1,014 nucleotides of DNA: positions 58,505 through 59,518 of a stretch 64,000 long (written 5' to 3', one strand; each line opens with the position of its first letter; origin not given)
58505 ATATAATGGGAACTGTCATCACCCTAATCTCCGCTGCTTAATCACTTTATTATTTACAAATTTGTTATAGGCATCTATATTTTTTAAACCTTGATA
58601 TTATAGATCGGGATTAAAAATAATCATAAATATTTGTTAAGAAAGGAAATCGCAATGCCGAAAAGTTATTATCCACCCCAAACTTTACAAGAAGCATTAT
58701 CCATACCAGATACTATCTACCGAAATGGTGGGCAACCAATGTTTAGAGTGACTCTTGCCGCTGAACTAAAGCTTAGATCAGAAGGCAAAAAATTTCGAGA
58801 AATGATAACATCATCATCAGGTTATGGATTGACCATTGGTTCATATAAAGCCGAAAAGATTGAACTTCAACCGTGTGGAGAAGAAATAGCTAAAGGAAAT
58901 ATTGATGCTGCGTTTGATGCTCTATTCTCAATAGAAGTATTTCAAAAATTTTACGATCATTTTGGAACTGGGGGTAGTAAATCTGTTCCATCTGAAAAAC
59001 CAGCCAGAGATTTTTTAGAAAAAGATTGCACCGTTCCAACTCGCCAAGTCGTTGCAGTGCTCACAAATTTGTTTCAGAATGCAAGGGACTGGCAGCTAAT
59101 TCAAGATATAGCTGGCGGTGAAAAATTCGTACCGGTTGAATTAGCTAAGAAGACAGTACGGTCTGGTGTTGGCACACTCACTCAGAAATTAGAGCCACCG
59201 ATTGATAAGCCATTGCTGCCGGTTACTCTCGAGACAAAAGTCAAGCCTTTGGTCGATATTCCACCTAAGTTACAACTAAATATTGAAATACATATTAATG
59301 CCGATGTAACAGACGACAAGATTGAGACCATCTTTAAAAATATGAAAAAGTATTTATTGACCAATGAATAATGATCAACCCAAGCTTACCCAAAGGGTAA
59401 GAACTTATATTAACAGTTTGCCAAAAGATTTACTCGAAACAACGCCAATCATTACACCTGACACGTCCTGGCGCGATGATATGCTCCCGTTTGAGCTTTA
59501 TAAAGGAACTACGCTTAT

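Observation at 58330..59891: AT-rich two-gene cassette of unknown function immediately downstream of the RM enzyme (candidate defence/abortive-infection module)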

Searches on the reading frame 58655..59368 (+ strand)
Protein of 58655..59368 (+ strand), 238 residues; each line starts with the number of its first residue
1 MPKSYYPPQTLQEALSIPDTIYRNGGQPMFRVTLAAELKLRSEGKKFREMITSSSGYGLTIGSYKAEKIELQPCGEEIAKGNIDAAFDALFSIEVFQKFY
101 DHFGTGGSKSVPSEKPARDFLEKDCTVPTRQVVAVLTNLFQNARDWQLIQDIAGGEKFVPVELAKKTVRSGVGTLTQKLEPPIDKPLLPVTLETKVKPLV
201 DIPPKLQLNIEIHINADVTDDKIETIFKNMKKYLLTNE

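Call 4: search_protein_families(library=pfam, proteins=[window:58655-59368:+], max_evalue=1)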
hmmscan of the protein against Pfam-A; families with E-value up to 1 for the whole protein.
window:58655-59368:+ (238 aa): 0 families

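Call 5: search_protein_families(library=padloc, proteins=[window:58655-59368:+], max_evalue=1)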
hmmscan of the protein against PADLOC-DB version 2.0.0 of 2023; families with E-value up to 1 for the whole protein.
window:58655-59368:+ (238 aa): 0 families

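Call 6: search_protein_families(library=ncbifam, proteins=[window:58655-59368:+], max_evalue=1)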
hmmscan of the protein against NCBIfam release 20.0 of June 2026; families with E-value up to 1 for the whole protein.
window:58655-59368:+ (238 aa): 0 families

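Call 7: search_protein_families(library=phrogs, proteins=[window:58655-59368:+], max_evalue=1)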
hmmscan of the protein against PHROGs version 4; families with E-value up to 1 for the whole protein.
window:58655-59368:+ (238 aa): 0 families

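Call 9: find_homologous_proteins(query=window:58655-59368:+, max_evalue=0.01)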
Query window:58655-59368:+ (238 aa): 75 proteins with E <= 0.01 among 723 candidates.
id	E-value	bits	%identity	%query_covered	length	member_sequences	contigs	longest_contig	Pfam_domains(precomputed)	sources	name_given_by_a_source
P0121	1.0e-153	528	100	100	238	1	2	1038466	-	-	-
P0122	1.6e-118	413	81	100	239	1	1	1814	-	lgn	-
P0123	1.3e-105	370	73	100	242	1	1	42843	-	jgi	jgi:hypothetical protein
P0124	1.3e-98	347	70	100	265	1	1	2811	-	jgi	jgi:hypothetical protein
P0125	4.4e-89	316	64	99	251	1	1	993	-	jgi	jgi:hypothetical protein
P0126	5.6e-85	303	58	100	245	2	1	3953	-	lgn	-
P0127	1.7e-83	298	61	100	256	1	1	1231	-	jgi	jgi:hypothetical protein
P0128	1.8e-82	295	73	79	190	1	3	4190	-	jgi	jgi:hypothetical protein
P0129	2.8e-81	291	57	100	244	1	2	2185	-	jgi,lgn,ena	-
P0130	8.3e-81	289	58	100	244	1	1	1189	-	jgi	jgi:hypothetical protein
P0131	1.3e-80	289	56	100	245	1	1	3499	-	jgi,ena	-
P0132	7.7e-80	286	60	100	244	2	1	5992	-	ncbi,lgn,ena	-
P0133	2.1e-78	281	55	100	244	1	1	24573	-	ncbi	ncbi:MAG: hypothetical protein AB1345_14195 [Chloroflexota bacterium]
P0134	2.5e-77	278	55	100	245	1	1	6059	-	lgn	-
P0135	4.5e-77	277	56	100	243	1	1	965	-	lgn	-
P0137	8.0e-75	270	53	100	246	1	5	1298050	-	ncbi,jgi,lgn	jgi:hypothetical protein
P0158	2.2e-41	160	41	98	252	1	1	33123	-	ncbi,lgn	-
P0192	3.5e-4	38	65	17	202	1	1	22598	PF17278.8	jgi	jgi:hypothetical protein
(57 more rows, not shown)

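Call 15: find_encoding_contigs(protein=P0137, flank=10000, max_places=4)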
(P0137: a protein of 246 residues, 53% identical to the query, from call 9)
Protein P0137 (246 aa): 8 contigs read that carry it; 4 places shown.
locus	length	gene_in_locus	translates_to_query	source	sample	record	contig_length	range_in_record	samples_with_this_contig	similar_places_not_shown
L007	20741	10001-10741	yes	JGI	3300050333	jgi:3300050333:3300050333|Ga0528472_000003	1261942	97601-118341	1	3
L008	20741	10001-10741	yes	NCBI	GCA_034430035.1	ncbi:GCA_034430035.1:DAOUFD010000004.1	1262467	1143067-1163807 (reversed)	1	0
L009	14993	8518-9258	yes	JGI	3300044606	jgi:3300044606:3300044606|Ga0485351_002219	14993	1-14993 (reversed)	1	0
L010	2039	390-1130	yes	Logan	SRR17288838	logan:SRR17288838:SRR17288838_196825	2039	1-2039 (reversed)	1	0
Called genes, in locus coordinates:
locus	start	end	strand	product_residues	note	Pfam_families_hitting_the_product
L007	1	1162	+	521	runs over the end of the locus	PF01039:Carboxyl_trans, PF03255:ACCA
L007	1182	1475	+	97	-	PF04277:OAD_gamma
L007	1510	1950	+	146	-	-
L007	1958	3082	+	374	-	PF03977:OAD_beta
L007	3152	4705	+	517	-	PF27530:HMA_AllF_N, PF00549:Ligase_CoA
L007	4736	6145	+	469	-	PF06545:AllG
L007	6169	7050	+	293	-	PF04199:Cyclase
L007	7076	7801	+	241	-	-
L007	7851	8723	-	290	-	PF11392:AllH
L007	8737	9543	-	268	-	PF13529:Peptidase_C39_2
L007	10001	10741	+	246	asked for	-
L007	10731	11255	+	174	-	-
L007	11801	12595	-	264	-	PF02698:DUF218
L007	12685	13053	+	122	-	PF18936:DUF5684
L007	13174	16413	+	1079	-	PF25873:WHD_MalT, PF10602:RPN7 (faint), PF07719:TPR_2 (faint), PF13428:TPR_14 (faint), PF00515:TPR_1 (faint), PF17874:TPR_MalT, PF13424:TPR_12, PF03704:BTAD, +1 more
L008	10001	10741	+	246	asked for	-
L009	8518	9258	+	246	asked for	-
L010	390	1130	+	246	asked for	-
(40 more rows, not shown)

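Call 23: search_protein_families(library=pfam, alignment_id=A2, max_evalue=0.1)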
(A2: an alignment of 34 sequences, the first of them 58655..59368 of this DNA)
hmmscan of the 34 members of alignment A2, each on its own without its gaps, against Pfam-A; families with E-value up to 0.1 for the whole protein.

A. member 1, window:58655-59368:+ (238 aa): 0 families

B. families by the number of members that match (of 34 scanned): 5 families
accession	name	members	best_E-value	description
PF10440.15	WIYLD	3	0.026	Ubiquitin-binding WIYLD domain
PF10742.14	DUF2555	1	0.017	Protein of unknown function (DUF2555)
PF19513.4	DUF6047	1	0.041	Family of unknown function (DUF6047)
PF14356.11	DUF4403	1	0.051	Domain of unknown function (DUF4403)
PF14559.12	TPR_19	1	0.065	Tetratricopeptide repeat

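Call 26: search_solved_structures(query=A2, max_evalue=10, show_alignments=2)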
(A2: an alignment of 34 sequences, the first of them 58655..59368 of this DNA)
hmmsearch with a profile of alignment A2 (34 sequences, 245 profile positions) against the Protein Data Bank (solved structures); distinct sequences matched with E-value up to 10: 1.
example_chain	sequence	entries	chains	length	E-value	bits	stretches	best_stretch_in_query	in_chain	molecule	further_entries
6ldk_A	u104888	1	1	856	0.55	13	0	93-120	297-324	Isoleucine--tRNA ligase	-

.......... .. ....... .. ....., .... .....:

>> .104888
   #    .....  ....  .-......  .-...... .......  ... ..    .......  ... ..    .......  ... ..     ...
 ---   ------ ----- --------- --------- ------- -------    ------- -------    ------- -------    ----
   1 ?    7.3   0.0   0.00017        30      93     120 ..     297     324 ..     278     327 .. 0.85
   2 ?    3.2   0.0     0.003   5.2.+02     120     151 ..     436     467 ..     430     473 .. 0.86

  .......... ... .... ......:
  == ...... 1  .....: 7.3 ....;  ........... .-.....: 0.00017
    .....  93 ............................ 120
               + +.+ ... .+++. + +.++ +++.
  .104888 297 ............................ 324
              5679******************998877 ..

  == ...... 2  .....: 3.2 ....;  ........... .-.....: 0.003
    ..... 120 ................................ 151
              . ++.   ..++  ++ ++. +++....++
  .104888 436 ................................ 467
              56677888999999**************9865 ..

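Call 38: predict_structure(alignment_id=A2)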
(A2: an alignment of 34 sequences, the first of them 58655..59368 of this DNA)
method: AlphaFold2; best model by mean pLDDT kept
length: 238 residues; sequences in the alignment: 34
mean_pLDDT: 82.3   pTM: 0.67
mean pLDDT of the five models: 82.3, 81.7, 81.5, 80.8, 80.7
residues with pLDDT >= 90: 147; 70-90: 40; 50-70: 23; < 50: 28
segments of 3 or more residues with pLDDT < 50: 173-198
pLDDT, mean of each block of 10 residues (from residue 1): 80 95 93 95 93 95 90 95 95 96 83 94 94 95 96 90 93 44 35 43 60 78 77 60
secondary structure, 60 per line:
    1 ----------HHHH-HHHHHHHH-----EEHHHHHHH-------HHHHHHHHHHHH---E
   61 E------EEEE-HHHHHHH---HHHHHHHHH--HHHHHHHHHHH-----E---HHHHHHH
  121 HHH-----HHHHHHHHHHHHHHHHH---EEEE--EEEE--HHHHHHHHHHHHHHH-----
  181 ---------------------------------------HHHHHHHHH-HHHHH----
elements in order: H11-14 H16-23 H31-37 H45-56 E68-71 H73-79 H83-91 H94-104 H114-123 H129-145 E149-152 E155-158 H161-175 H220-228 H230-234

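Call 42: fold_search(model_id=the predicted structure, library=pdb)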
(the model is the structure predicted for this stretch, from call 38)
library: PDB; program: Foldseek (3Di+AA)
matches with E <= 10: 719; with E <= 0.001: 0
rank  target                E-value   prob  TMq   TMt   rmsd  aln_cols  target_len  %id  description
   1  1ddn_A                1.4e-02  0.99  0.24  0.45  12.0       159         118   14  DIPHTHERIA TOX REPRESSOR (C102D MUTANT)/TOX DNA OPERATOR COMPLEX (released 1998-10-14)
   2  1xcv                  3.9e-02  0.93  0.24  0.39  11.3       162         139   13  Crystal Structure Of (H79AC102D)Dtxr complexed with Nickel(II) (released 2005-08-16)
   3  4d7k_F                4.1e-02  0.85  0.24  0.18  10.8       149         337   15  Crystal structure of N,N-8-amino-8-demethyl-D-riboflavin dimethyltransferase (RosA) from Streptomyces davawensis (released 2016-01-13)
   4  8bif_D                6.1e-02  0.66  0.23  0.19  11.1       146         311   11  O-Methyltransferase Plu4892 in complex with SAH (released 2023-03-08)
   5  2v9v                  6.1e-02  0.63  0.20  0.33  11.6       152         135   14  Crystal Structure of Moorella thermoacetica SelB(377-511) (released 2007-09-11)
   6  5f8c_B                6.1e-02  0.57  0.20  0.15  11.4       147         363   16  Rv2258c-unbound (released 2016-06-29)
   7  8bif_A                6.4e-02  0.60  0.22  0.17  11.1       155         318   12  O-Methyltransferase Plu4892 in complex with SAH (released 2023-03-08)
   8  5f8c_A                6.8e-02  0.54  0.20  0.16  10.3       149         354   15  Rv2258c-unbound (released 2016-06-29)
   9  5f8f_B                6.8e-02  0.54  0.20  0.15  11.4       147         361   16  Rv2258c-SFG (released 2016-06-29)
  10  4hv6_B                7.6e-02  0.82  0.24  0.40  12.9       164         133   13  Structure of MNTR H77A mutant in apo- and mn-bound forms (released 2012-11-21)
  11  8bie_A                7.6e-02  0.47  0.23  0.19  11.7       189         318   10  O-Methyltransferase Plu4894 in complex with SAH (released 2023-03-08)
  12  5f8e_A                7.6e-02  0.47  0.20  0.15  11.3       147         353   19  Rv2258c-SAH (released 2016-06-29)
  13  2qvo                  8.4e-02  0.98  0.24  0.58   5.3        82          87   23  Crystal structure of AF1382 from Archaeoglobus fulgidus (released 2007-09-04)
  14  1bi2_A                8.4e-02  0.84  0.24  0.26  11.4       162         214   14  STRUCTURE OF APO-AND HOLO-DIPHTHERIA TOXIN REPRESSOR (released 1999-06-22)
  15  3ov8                  9.4e-02  0.98  0.24  0.56   5.3        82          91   23  Crystal structure of AF1382 from Archaeoglobus fulgidus, High resolution (released 2011-11-16)
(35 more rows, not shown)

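Call 69: search_protein_representatives(alignment_id=A2)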
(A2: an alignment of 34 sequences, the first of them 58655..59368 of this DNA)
Query: 34 sequences, 245 profile positions. Proteins with E-value up to 0.001 (for the whole library): 1957; up to 1e-10: 776; up to 1e-30: 41. The best 150 are listed.
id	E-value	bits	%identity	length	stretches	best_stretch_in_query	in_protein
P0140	1.4e-105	368.7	-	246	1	1-244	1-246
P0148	1.4e-99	349.1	-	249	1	1-244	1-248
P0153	3.5e-97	341.2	-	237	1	1-244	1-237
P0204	1.8e-88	312.7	-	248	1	1-244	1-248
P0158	1.7e-82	293.1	-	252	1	1-243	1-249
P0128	1.1e-75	270.8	-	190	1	52-244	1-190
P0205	8.3e-75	267.9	-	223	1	16-244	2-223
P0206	7.2e-72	258.3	-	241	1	1-242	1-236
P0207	8.4e-64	231.8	-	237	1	1-241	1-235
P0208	4.8e-55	203.2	-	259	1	1-244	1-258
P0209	1.2e-53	198.6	-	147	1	1-142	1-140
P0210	1.3e-51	191.9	-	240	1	30-244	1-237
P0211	3.1e-50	187.4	-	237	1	2-227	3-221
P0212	1.9e-49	184.9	-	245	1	3-241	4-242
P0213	2.3e-49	184.6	-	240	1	3-244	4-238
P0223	1.1e-33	133.3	-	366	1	6-218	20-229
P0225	1.7e-33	132.6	-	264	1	6-242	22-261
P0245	6.5e-30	120.9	-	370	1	3-203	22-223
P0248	1.6e-29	119.6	-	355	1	9-196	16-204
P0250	2.3e-29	119.1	-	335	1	5-202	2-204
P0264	5.2e-28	114.6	-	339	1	10-157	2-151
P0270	1.6e-27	113.0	-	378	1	6-213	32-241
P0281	2.7e-26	109.0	-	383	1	6-198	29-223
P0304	9.4e-25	104.0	-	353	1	1-158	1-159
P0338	1.3e-22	97.0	-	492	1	6-185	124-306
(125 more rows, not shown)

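Call 71: search_protein_families(library=pfam, proteins=[P0223, P0245, P0248, P0250, P0270, P0281, P0338, P0304, P0225, P0264], max_evalue=0.01)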
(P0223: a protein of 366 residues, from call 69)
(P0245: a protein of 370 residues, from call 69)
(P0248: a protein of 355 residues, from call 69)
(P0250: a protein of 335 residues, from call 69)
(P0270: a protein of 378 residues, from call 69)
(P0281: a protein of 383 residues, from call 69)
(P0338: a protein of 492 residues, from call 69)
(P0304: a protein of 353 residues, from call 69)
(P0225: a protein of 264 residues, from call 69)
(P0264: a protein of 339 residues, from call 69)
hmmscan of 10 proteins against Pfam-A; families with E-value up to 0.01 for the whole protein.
P0223 (366 aa): 2 families
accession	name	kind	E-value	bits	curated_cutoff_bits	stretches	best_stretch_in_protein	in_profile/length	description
PF10137.14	CAP12-PCTIR_TIR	-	1.4e-18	67.5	24.7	1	226-340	1-118/119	CAP12/Pycsar effector protein, TIR domain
PF23871.1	DUF7226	-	2.7e-05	24.5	27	0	81-140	52-111/142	Domain of unknown function (DUF7226)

P0245 (370 aa): 2 families
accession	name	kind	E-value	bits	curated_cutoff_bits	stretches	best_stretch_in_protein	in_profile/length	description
PF10137.14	CAP12-PCTIR_TIR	-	1.3e-15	57.9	24.7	1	231-345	1-118/119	CAP12/Pycsar effector protein, TIR domain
PF23871.1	DUF7226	-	0.0004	20.7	27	0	234-286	65-117/142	Domain of unknown function (DUF7226)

P0248 (355 aa): 2 families
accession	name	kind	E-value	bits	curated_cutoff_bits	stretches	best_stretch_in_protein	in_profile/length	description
PF10137.14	CAP12-PCTIR_TIR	-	1.8e-17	63.9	24.7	1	212-329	1-118/119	CAP12/Pycsar effector protein, TIR domain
PF09821.14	AAA_assoc_C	-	0.00011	23.2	27.6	1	75-158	32-116/119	C-terminal AAA-associated domain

P0250 (335 aa): 2 families
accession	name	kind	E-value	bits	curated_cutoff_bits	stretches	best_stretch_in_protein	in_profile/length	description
PF10137.14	CAP12-PCTIR_TIR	-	5.3e-19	68.8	24.7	1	196-312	1-118/119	CAP12/Pycsar effector protein, TIR domain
PF23871.1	DUF7226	-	0.0092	16.3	27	0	64-122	52-110/142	Domain of unknown function (DUF7226)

P0270 (378 aa): 2 families
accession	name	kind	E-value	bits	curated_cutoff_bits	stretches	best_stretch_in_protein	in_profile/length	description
PF10137.14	CAP12-PCTIR_TIR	-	3.8e-15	56.4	24.7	1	244-357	2-118/119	CAP12/Pycsar effector protein, TIR domain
PF23871.1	DUF7226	-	0.0031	17.8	27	0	241-298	60-117/142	Domain of unknown function (DUF7226)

P0281 (383 aa): 1 family
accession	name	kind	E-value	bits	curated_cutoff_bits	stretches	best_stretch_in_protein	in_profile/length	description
PF10137.14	CAP12-PCTIR_TIR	-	6e-15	55.7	24.7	1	242-356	2-117/119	CAP12/Pycsar effector protein, TIR domain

P0338 (492 aa): 0 families

P0304 (353 aa): 1 family
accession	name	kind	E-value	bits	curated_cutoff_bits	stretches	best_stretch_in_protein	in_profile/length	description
PF10137.14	CAP12-PCTIR_TIR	-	6.2e-14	52.5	24.7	1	211-325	2-117/119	CAP12/Pycsar effector protein, TIR domain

P0225 (264 aa): 1 family
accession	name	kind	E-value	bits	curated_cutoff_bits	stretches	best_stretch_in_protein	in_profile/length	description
PF23871.1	DUF7226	-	0.0015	18.9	27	1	84-155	52-122/142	Domain of unknown function (DUF7226)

P0264 (339 aa): 2 families
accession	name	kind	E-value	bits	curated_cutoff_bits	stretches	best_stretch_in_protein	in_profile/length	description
PF10137.14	CAP12-PCTIR_TIR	-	1.4e-17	64.2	24.7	1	200-314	1-118/119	CAP12/Pycsar effector protein, TIR domain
PF23871.1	DUF7226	-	5.6e-08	33.2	27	1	59-117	52-110/142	Domain of unknown function (DUF7226)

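Call 72: search_protein_families(library=padloc, proteins=[P0223, P0245, P0248, P0250, P0270, P0281, P0338, P0304, P0225, P0264], max_evalue=0.01)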
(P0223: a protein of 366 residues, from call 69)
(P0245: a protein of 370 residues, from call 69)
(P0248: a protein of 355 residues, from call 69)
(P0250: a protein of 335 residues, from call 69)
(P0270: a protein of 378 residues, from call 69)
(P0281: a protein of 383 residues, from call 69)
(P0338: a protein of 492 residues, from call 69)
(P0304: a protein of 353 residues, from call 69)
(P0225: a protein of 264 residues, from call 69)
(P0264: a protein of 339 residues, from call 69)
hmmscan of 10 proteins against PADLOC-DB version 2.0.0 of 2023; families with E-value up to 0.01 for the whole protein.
P0223 (366 aa): 6 families
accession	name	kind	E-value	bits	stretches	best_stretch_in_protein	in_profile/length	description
PDLC05005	PDC-S35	-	6.1e-14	50.4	1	160-351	48-249/264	-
PDLC05006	PDC-S35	-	2e-13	48.3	1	198-356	50-219/231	-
PDLC05007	PDC-S35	-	6.3e-13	47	1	168-341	81-253/278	-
PDLC05004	PDC-S35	-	8.2e-12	43.3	1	173-355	67-255/265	-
PDLC05003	PDC-S35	-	1.4e-11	42.4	1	179-340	54-214/245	-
PDLC00731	Effector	-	0.0025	14.8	1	224-358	154-293/306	TIR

P0245 (370 aa): 6 families
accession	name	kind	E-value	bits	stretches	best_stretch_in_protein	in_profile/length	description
PDLC05005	PDC-S35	-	1.1e-08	33.2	1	187-353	73-246/264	-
PDLC05007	PDC-S35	-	5.7e-08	30.7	1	177-356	84-264/278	-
PDLC05003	PDC-S35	-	7.5e-08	30.2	1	193-345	54-214/245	-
PDLC05004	PDC-S35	-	3.2e-07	28.2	1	192-360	82-255/265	-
PDLC05006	PDC-S35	-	1.8e-06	25.6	1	190-359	48-217/231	-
PDLC00731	Effector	-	0.00016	18.7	1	185-365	109-295/306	TIR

P0248 (355 aa): 8 families
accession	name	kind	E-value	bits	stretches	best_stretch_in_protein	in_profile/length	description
PDLC05005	PDC-S35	-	7.1e-19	66.5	1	185-349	91-255/264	-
PDLC05003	PDC-S35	-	3.4e-14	51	1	168-348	44-232/245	-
PDLC05007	PDC-S35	-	3e-13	48.1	1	167-348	87-269/278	-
PDLC05006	PDC-S35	-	3.8e-13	47.4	1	163-348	35-223/231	-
PDLC05004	PDC-S35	-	2.5e-09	35.1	1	187-348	96-256/265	-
PDLC00729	Effector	-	8.8e-06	23.3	1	266-333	60-127/310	TIR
PDLC00731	Effector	-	2.8e-05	21.3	1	258-343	203-289/306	TIR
PDLC00732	Effector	-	0.0013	15.7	1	265-335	206-281/301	TIR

P0250 (335 aa): 6 families
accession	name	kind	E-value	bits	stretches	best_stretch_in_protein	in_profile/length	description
PDLC05005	PDC-S35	-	2.9e-19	67.8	1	157-328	85-252/264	-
PDLC05003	PDC-S35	-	1.2e-18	65.6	1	173-328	69-230/245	-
PDLC05007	PDC-S35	-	1.9e-16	58.5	1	81-325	24-264/278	-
PDLC05006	PDC-S35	-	2.5e-16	57.8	1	175-326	61-219/231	-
PDLC05004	PDC-S35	-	3.8e-14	50.9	1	155-328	77-254/265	-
PDLC00731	Effector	-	0.00012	19.2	1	187-324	147-288/306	TIR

P0270 (378 aa): 5 families
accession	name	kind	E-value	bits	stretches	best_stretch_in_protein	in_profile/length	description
PDLC05005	PDC-S35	-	2.7e-09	35.1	1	170-367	46-248/264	-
PDLC05006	PDC-S35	-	3.9e-07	27.7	1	212-358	54-206/231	-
PDLC05004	PDC-S35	-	1e-06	26.6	1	185-372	62-255/265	-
PDLC05007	PDC-S35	-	3.5e-06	24.9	1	199-357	91-252/278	-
PDLC05003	PDC-S35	-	1.4e-05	22.8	1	219-357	67-214/245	-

P0281 (383 aa): 8 families
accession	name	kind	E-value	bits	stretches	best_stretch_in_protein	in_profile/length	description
PDLC05005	PDC-S35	-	9e-13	46.5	1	216-376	98-254/264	-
PDLC05003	PDC-S35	-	3.7e-10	37.8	1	208-359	62-216/245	-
PDLC05006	PDC-S35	-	1.5e-08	32.4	1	224-376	67-223/231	-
PDLC05007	PDC-S35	-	9.2e-08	30.1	1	237-376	131-269/278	-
PDLC05004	PDC-S35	-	1.8e-06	25.7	1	227-373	107-253/265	-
PDLC00729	Effector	-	8.4e-06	23.4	1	294-361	60-127/310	TIR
PDLC00731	Effector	-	1.2e-05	22.5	1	286-368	203-286/306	TIR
PDLC00732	Effector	-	0.0034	14.3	1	294-369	207-287/301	TIR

P0338 (492 aa): 1 family
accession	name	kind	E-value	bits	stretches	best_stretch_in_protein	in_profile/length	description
PDLC00733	Effector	-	6.5e-10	36.4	1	347-462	255-374/388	TIR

P0304 (353 aa): 5 families
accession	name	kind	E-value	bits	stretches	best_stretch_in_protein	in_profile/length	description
PDLC05005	PDC-S35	-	2.2e-10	38.7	1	193-326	103-237/264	-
PDLC05006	PDC-S35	-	2.7e-09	34.8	1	194-343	68-220/231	-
PDLC05004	PDC-S35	-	2.3e-08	32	1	200-345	111-259/265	-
PDLC05007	PDC-S35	-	2.5e-07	28.7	1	193-318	121-244/278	-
PDLC05003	PDC-S35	-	5.4e-07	27.4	1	195-327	76-215/245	-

P0225 (264 aa): 1 family
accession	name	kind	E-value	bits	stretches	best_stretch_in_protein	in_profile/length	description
PDLC04589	PDC-M34A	-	5.6e-06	24.9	1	221-259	169-207/208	-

P0264 (339 aa): 6 families
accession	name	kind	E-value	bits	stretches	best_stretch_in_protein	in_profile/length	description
PDLC05006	PDC-S35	-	8.4e-09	33.2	1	197-331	81-220/231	-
PDLC05003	PDC-S35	-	9.7e-08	29.8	1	197-315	88-215/245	-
PDLC05004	PDC-S35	-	1.5e-07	29.3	1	199-331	120-253/265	-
PDLC05005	PDC-S35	-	1.6e-07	29.4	1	199-331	119-251/264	-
PDLC05007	PDC-S35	-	2.4e-07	28.7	1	199-330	134-265/278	-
PDLC00731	Effector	-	0.0002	18.5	1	198-335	154-296/306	TIR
